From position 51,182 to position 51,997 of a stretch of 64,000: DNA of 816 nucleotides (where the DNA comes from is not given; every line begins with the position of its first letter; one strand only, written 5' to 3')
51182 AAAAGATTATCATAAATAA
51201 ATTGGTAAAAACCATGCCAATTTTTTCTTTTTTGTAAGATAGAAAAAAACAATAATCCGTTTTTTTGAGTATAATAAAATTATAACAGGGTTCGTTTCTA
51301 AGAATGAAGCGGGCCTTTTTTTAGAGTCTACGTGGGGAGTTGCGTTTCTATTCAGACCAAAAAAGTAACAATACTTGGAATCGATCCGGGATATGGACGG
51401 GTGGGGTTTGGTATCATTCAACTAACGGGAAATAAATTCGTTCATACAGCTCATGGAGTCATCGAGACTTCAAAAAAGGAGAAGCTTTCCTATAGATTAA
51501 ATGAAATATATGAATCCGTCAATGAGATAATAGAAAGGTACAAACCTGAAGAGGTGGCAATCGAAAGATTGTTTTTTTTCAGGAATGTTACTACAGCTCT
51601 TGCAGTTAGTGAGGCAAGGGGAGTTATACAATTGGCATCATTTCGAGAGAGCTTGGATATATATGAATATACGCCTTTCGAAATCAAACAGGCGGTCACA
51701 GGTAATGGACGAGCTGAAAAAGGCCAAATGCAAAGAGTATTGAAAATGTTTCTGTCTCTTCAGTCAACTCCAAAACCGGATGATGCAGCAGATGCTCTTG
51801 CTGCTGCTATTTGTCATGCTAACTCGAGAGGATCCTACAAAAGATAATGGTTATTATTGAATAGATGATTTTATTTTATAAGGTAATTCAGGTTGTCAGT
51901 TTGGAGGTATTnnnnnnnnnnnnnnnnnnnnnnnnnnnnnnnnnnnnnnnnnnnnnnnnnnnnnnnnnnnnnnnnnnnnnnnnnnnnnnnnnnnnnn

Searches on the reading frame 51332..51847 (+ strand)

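Call 31: search_protein_families(library=pfam, proteins=[window:51332-51847:+], max_evalue=0.0001)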
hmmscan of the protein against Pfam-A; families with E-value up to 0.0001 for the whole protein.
window:51332-51847:+ (171 aa): 1 family
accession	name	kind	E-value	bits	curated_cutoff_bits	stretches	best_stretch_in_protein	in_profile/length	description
PF02075.23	RuvC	-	8.2e-51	172.2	22.2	1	14-162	1-148/148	Crossover junction endodeoxyribonuclease RuvC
